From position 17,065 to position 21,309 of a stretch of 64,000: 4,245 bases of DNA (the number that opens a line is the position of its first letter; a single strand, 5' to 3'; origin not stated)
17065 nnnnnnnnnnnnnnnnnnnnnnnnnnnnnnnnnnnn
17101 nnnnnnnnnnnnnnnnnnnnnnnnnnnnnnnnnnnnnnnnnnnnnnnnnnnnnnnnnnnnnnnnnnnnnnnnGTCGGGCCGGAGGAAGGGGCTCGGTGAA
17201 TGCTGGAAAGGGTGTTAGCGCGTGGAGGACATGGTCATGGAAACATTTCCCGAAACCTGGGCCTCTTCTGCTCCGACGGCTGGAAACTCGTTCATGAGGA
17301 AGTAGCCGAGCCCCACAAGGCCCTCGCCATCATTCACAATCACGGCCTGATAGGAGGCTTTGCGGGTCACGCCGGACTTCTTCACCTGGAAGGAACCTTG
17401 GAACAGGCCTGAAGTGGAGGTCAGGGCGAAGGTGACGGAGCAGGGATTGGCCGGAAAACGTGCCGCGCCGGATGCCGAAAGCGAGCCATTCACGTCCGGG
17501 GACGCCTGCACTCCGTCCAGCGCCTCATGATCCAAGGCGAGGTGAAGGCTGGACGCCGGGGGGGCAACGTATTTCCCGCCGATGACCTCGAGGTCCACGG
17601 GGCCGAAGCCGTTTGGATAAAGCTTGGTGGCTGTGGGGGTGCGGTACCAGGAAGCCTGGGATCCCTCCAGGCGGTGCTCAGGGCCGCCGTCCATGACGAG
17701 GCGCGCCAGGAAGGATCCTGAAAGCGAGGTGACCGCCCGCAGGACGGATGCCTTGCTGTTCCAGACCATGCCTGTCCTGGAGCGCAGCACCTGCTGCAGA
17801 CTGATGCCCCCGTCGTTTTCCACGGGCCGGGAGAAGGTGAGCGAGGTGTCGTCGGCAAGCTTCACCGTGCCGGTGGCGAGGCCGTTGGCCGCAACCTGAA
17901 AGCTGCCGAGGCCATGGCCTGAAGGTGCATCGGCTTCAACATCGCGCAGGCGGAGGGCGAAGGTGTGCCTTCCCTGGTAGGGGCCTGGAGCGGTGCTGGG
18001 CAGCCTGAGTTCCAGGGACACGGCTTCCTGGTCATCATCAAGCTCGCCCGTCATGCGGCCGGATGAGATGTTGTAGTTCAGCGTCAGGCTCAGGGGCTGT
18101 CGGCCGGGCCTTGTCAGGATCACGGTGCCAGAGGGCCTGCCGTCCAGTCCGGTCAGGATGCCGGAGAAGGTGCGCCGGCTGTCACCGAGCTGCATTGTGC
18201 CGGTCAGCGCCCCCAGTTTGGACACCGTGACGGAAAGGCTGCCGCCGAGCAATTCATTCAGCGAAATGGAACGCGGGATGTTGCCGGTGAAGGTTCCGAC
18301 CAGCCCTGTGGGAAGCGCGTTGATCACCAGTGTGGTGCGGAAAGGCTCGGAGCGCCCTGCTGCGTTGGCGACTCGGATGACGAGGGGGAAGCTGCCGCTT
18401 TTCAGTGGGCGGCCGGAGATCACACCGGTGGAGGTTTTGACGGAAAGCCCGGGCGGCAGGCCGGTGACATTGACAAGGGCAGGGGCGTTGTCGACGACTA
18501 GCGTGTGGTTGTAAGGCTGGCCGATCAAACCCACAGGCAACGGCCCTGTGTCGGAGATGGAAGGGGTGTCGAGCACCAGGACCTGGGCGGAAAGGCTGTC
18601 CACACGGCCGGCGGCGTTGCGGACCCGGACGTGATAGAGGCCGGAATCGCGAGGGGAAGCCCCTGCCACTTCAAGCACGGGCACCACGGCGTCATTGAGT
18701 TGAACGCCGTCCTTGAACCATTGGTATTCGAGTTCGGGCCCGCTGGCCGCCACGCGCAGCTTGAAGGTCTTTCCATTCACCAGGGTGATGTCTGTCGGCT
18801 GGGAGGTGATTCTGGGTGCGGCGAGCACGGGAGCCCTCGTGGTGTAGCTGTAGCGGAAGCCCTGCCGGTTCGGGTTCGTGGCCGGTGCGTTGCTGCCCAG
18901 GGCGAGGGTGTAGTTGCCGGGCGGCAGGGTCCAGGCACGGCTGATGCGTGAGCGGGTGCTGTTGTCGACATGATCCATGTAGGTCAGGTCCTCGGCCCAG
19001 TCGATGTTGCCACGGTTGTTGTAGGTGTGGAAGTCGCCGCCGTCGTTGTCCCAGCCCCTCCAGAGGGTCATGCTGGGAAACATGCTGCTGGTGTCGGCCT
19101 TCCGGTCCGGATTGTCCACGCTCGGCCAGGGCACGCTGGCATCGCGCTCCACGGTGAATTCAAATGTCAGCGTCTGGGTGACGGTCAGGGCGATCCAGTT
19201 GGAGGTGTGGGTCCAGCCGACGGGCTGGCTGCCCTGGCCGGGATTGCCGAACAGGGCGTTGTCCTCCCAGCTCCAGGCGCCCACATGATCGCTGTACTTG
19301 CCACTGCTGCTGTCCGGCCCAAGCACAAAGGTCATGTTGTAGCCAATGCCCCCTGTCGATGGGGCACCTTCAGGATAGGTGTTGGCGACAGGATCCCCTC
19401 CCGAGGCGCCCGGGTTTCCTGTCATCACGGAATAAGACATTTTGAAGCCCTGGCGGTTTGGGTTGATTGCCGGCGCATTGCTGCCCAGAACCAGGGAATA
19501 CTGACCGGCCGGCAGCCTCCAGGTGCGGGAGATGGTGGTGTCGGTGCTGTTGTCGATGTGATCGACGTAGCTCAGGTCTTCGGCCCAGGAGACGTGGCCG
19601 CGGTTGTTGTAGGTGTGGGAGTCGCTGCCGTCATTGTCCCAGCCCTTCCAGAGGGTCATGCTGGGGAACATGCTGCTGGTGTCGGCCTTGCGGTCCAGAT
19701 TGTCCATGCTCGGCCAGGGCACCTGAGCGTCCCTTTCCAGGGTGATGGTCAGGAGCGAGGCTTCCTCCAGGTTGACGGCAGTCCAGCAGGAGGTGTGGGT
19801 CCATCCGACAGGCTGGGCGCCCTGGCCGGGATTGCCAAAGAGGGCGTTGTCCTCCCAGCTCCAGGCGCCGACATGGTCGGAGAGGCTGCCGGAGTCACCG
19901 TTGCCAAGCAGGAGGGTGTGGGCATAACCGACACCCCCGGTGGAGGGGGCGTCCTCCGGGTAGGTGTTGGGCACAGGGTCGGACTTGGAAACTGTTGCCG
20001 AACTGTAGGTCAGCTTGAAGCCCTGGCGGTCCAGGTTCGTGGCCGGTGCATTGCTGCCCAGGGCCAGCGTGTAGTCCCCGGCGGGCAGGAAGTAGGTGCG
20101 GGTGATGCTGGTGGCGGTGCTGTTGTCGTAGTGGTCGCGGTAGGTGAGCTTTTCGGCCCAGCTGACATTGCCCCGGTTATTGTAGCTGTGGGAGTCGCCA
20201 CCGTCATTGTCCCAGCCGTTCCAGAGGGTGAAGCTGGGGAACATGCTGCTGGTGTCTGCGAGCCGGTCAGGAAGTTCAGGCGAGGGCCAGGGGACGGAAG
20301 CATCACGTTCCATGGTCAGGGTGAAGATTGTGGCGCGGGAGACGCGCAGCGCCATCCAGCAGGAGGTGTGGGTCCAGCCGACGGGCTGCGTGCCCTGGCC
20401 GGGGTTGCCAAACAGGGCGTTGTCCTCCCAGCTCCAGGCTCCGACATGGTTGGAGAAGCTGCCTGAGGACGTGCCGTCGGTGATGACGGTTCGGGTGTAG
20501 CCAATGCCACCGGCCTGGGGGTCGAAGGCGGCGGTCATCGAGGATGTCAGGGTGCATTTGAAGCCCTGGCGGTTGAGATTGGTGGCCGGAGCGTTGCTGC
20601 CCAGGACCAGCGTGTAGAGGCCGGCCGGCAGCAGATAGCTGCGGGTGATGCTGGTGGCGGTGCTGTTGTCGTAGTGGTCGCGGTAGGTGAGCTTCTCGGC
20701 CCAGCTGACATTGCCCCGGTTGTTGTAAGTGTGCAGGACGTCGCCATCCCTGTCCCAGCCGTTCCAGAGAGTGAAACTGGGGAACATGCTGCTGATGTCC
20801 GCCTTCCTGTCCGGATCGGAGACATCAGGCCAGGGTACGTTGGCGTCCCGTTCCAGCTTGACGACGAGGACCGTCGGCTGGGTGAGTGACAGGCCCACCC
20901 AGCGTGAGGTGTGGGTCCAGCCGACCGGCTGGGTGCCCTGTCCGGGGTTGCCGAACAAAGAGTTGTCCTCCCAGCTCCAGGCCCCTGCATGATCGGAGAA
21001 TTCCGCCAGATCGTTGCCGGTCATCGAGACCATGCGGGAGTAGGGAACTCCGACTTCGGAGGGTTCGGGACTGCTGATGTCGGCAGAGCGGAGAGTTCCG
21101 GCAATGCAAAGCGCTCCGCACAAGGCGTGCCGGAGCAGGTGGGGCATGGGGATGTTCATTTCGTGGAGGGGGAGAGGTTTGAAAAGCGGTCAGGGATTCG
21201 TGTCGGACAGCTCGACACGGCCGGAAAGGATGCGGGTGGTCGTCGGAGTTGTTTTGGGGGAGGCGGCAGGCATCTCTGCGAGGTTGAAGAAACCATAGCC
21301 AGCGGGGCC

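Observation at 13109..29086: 16-kb co-directional cluster coupling Cu/haem redox genes to three giant secreted proteins: candidate undescribed envelope system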

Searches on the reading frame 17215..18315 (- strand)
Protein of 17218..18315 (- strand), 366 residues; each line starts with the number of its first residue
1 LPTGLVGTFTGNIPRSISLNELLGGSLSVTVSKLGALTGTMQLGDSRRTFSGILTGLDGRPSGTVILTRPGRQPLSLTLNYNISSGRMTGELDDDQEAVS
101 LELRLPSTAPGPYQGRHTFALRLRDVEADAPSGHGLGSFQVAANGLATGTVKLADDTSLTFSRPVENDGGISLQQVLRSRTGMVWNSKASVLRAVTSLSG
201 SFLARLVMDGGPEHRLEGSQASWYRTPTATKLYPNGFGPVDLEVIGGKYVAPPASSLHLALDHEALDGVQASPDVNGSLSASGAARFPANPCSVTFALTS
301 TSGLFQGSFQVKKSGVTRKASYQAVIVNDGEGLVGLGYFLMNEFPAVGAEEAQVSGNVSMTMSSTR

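Call 16: search_protein_families(library=pfam, proteins=[window:17218-18315:-], max_evalue=10)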
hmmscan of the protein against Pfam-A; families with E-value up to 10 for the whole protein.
seq(366 aa): 1 family
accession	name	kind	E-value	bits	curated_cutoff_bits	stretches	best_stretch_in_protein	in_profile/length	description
PF16640.11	Big_3_5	-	0.62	11.1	35.5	0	141-173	20-53/88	Bacterial Ig-like domain (group 3)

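Call 62: search_solved_structures(query=A5, max_evalue=10, show_alignments=1)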
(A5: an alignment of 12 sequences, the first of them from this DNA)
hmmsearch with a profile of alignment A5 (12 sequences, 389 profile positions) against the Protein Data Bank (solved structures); distinct sequences matched with E-value up to 10: 0.

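Call 63: search_protein_families(library=ncbifam, proteins=[window:17215-18300:-], max_evalue=1)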
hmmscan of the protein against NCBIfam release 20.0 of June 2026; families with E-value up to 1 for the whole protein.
window:17215-18300:- (361 aa): 0 families

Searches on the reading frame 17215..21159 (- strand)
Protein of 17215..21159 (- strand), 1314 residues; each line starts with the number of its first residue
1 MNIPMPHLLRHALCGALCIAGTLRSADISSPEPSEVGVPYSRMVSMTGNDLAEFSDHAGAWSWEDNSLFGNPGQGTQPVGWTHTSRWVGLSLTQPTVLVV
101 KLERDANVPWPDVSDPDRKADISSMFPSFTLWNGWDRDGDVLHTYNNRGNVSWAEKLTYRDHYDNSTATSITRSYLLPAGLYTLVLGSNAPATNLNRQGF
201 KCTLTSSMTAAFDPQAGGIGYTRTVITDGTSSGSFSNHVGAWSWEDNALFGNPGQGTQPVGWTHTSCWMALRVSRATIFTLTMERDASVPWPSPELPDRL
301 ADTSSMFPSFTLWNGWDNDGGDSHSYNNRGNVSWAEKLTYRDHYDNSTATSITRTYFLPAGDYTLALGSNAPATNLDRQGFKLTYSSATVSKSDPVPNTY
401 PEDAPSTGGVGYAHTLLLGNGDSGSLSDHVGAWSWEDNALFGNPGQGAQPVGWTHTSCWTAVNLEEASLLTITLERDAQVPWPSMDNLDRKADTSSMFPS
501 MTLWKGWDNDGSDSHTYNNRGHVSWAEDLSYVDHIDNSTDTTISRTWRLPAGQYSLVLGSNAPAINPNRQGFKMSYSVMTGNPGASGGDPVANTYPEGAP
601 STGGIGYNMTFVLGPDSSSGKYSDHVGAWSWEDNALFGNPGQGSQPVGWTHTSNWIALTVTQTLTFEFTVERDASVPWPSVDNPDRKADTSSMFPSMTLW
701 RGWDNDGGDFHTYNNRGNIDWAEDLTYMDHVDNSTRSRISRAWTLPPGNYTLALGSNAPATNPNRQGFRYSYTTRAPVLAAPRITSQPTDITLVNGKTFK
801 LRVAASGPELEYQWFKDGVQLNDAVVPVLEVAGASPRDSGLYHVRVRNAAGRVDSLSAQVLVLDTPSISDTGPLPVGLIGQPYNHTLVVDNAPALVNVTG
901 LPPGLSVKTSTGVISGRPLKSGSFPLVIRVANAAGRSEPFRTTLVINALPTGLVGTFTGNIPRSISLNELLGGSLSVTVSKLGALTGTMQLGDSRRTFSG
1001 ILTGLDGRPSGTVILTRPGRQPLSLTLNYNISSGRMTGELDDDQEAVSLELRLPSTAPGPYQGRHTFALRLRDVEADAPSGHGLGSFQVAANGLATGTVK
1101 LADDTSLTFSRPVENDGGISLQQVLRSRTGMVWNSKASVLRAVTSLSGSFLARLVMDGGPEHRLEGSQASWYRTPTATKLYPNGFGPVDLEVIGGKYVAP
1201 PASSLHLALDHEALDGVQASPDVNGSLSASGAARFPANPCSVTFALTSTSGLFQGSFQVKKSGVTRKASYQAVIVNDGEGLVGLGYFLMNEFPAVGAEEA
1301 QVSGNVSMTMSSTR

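Call 4: search_protein_families(library=pfam, proteins=[window:17215-21159:-], max_evalue=0.01)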
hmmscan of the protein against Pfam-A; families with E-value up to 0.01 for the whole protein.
window:17215-21159:- (1314 aa): 6 families
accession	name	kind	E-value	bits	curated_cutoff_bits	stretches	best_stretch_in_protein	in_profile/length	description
PF18252.6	Cu_bind_CorA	-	1.2e-08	35.3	27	0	430-512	24-81/184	Copper(I)-binding protein CorA-like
PF13927.12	Ig_3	-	6.4e-08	33.4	30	1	782-848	2-78/78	Immunoglobulin domain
PF07679.22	I-set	-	3.7e-06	27.4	23.7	1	782-854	1-83/90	Immunoglobulin I-set domain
PF05345.18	He_PIG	-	1.4e-05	25.9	24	1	882-946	18-95/96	Putative Ig domain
PF06016.17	Reovirus_L2_8th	-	3.3e-05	24.4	27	0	349-366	47-65/66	Reovirus core-spike protein lambda-2 (L2), C-terminal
PF13895.12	Ig_2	-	0.00044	20.9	27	1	782-860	2-77/79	Immunoglobulin domain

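Call 5: search_protein_families(library=ncbifam, proteins=[window:17215-21159:-], max_evalue=0.01)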
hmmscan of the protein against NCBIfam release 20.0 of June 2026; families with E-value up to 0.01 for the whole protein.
window:17215-21159:- (1314 aa): 0 families

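Call 9: search_solved_structures(query=window:17215-21159:-, max_evalue=1, show_alignments=2)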
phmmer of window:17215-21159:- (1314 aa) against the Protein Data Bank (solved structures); distinct sequences matched with E-value up to 1: 29.
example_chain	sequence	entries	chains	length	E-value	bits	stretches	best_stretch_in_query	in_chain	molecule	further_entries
9ncf_S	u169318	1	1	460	8.2e-29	103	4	778-862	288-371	Immunoglobulin-like domain protein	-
9c2d_S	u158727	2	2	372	6.7e-17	63.5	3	781-863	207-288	Tail protein | Putative tail protein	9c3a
3k0w_A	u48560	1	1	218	1.2e-05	26.2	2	780-866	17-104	Mucosa-associated lymphoid tissue lymphoma translocation protein 1, isoform 2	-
4u7m_A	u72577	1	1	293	0.00063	20.5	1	763-868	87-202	Leucine-rich repeats and immunoglobulin-like domains protein 1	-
3b43_A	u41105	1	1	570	0.00072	20.3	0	779-855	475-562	Titin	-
1ya5_A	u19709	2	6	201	0.0014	19.3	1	777-862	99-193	N2B-TITIN ISOFORM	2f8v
2a38_A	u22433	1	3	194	0.0019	18.9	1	778-861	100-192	Titin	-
4hwu_A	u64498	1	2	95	0.016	15.8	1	786-855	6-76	Fibroblast growth factor receptor 2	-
6sdb_A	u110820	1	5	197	0.021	15.5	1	778-861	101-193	Titin,Decorin,Titin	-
3laf_A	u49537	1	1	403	0.031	14.9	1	770-869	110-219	Deleted in Colorectal Cancer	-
3bfo_A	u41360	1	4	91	0.035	14.7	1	784-862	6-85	Mucosa-associated lymphoid tissue lymphoma translocation protein 1 (Isoform 2)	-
5z5k_A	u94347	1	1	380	0.037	14.7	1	770-869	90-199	Netrin receptor DCC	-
2rik_A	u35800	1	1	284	0.063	13.9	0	802-876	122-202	Titin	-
2rjm_A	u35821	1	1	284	0.11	13.1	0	799-876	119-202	Titin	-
2le9_A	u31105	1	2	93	0.22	12.1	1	796-863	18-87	Advanced glycosylation end product-specific receptor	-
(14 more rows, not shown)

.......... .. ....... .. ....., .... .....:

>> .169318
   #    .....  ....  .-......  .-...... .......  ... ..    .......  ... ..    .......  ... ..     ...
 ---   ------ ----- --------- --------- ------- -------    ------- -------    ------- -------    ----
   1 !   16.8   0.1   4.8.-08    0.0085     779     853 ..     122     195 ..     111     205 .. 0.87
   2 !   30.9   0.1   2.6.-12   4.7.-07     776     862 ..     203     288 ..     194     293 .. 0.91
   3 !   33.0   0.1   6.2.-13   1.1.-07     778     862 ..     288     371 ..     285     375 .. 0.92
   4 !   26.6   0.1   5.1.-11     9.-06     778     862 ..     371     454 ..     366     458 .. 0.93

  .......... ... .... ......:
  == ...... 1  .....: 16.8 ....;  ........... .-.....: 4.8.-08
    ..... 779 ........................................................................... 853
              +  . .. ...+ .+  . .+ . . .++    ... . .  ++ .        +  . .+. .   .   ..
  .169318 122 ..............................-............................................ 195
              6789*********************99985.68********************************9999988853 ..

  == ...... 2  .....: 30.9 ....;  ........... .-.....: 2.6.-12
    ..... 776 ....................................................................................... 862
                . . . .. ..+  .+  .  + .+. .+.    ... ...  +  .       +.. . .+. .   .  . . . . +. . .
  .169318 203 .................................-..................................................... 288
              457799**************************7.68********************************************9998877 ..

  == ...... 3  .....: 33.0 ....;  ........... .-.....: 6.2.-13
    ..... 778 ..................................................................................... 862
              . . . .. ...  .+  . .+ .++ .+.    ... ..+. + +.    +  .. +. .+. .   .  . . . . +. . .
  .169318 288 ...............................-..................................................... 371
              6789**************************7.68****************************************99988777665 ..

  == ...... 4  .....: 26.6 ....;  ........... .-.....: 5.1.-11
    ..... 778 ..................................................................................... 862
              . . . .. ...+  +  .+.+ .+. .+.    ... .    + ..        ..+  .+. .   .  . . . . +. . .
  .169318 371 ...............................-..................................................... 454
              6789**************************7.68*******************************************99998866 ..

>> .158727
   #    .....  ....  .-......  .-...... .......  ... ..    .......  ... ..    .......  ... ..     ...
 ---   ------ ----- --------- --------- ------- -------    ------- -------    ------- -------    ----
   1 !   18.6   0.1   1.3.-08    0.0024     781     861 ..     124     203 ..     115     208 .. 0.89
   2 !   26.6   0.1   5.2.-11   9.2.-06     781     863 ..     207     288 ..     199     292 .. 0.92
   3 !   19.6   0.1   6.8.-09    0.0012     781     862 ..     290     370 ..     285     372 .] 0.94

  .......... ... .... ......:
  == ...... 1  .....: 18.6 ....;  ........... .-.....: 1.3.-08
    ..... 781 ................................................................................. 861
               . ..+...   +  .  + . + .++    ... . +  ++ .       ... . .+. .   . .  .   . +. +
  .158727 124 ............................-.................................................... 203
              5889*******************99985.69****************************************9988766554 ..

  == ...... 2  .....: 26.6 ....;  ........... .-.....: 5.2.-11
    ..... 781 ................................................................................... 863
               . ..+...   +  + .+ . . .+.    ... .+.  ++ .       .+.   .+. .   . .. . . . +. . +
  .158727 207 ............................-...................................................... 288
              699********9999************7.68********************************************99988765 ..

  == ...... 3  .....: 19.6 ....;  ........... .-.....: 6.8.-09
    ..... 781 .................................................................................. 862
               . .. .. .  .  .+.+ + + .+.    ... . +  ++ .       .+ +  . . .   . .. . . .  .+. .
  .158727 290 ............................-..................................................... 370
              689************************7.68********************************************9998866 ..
